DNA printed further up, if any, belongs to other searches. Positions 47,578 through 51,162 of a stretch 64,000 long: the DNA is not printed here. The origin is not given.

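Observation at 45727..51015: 1762-aa single-polypeptide BC-BCCP-CT carboxylase (eukaryote-type ACC layout) in a bacterial genome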

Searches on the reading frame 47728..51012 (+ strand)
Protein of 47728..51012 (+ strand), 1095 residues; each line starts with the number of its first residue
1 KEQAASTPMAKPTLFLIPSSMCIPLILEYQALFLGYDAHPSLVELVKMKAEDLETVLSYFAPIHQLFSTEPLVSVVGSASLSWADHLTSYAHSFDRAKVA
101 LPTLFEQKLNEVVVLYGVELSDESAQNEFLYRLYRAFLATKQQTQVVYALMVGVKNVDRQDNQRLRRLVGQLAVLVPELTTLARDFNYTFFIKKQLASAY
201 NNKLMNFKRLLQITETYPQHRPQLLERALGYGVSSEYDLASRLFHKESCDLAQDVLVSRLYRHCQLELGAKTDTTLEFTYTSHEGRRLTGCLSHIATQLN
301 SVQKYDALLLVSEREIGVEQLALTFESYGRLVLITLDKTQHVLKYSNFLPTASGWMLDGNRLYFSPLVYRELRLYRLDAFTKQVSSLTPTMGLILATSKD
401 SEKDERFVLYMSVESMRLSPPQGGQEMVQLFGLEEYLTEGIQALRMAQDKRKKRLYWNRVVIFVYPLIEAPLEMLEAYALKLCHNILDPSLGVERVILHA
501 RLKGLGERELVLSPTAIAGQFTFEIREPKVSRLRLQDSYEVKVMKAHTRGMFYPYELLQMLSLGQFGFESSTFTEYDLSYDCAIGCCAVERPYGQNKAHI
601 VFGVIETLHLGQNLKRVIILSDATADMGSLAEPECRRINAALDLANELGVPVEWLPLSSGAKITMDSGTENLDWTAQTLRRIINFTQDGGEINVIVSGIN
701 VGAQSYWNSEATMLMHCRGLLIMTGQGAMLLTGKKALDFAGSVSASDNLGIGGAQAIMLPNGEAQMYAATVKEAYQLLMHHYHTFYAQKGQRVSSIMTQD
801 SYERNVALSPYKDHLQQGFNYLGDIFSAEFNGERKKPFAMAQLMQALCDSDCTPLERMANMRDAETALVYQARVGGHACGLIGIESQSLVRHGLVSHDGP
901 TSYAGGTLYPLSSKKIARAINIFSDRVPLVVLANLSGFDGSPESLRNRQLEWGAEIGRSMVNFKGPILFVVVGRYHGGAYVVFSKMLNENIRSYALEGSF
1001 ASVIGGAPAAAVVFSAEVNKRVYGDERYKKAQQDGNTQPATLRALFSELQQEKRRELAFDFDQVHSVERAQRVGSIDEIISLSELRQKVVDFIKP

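Call 10: search_solved_structures(query=window:47728-51012:+, max_evalue=0.01, show_alignments=2)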
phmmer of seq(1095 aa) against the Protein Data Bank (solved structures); distinct sequences matched with E-value up to 0.01: 34.
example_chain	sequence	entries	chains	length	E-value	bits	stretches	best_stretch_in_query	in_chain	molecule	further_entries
3tv5_A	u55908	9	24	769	1.3e-18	69.9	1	725-1032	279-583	Acetyl-CoA carboxylase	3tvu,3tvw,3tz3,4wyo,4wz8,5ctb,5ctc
1w2x_A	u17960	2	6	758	1.4e-17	66.4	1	724-1032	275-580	ACETYL-COA CARBOXYLASE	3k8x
1uyr_A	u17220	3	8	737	1.4e-17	66.4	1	724-1032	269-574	ACETYL-COA CARBOXYLASE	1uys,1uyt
3pgq_A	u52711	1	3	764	1.5e-17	66.4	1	724-1032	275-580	Acetyl-CoA carboxylase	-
3h0j_A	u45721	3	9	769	1.5e-17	66.4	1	725-1032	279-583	Acetyl-CoA carboxylase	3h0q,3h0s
1od2_A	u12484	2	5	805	1.7e-17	66.2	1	724-1032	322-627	ACETYL-COENZYME A CARBOXYLASE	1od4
1uyv_A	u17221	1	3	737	1.8e-17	66.1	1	724-1032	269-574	ACETYL-COA CARBOXYLASE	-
5csk_A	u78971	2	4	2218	6.2e-16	61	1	724-1032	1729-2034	Acetyl-CoA carboxylase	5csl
5i6g_A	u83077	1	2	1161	1.2e-14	56.8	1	729-1000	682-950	Acetyl-CoA carboxylase-like protein,Acetyl-CoA carboxylase-like protein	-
5i6f_A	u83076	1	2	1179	1.2e-14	56.7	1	729-1000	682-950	Acetyl-CoA carboxylase-like protein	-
5i6h_A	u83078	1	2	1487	2.5e-14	55.7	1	729-1000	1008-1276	Acetyl-CoA carboxylase-like protein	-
5i6i_A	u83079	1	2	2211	7.1e-14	54.2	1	729-1000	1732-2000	Acetyl-CoA carboxylase-like protein,Acetyl-CoA carboxylase-like protein,Acetyl-CoA carboxy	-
9cv6_A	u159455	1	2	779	1.4e-10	43.3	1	864-989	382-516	Acetyl-CoA carboxylase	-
2x24_A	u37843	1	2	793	1.6e-09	39.8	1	864-1005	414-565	ACETYL-COA CARBOXYLASE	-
3tdc_A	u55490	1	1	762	2e-09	39.5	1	864-1005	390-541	Acetyl-CoA carboxylase 2 variant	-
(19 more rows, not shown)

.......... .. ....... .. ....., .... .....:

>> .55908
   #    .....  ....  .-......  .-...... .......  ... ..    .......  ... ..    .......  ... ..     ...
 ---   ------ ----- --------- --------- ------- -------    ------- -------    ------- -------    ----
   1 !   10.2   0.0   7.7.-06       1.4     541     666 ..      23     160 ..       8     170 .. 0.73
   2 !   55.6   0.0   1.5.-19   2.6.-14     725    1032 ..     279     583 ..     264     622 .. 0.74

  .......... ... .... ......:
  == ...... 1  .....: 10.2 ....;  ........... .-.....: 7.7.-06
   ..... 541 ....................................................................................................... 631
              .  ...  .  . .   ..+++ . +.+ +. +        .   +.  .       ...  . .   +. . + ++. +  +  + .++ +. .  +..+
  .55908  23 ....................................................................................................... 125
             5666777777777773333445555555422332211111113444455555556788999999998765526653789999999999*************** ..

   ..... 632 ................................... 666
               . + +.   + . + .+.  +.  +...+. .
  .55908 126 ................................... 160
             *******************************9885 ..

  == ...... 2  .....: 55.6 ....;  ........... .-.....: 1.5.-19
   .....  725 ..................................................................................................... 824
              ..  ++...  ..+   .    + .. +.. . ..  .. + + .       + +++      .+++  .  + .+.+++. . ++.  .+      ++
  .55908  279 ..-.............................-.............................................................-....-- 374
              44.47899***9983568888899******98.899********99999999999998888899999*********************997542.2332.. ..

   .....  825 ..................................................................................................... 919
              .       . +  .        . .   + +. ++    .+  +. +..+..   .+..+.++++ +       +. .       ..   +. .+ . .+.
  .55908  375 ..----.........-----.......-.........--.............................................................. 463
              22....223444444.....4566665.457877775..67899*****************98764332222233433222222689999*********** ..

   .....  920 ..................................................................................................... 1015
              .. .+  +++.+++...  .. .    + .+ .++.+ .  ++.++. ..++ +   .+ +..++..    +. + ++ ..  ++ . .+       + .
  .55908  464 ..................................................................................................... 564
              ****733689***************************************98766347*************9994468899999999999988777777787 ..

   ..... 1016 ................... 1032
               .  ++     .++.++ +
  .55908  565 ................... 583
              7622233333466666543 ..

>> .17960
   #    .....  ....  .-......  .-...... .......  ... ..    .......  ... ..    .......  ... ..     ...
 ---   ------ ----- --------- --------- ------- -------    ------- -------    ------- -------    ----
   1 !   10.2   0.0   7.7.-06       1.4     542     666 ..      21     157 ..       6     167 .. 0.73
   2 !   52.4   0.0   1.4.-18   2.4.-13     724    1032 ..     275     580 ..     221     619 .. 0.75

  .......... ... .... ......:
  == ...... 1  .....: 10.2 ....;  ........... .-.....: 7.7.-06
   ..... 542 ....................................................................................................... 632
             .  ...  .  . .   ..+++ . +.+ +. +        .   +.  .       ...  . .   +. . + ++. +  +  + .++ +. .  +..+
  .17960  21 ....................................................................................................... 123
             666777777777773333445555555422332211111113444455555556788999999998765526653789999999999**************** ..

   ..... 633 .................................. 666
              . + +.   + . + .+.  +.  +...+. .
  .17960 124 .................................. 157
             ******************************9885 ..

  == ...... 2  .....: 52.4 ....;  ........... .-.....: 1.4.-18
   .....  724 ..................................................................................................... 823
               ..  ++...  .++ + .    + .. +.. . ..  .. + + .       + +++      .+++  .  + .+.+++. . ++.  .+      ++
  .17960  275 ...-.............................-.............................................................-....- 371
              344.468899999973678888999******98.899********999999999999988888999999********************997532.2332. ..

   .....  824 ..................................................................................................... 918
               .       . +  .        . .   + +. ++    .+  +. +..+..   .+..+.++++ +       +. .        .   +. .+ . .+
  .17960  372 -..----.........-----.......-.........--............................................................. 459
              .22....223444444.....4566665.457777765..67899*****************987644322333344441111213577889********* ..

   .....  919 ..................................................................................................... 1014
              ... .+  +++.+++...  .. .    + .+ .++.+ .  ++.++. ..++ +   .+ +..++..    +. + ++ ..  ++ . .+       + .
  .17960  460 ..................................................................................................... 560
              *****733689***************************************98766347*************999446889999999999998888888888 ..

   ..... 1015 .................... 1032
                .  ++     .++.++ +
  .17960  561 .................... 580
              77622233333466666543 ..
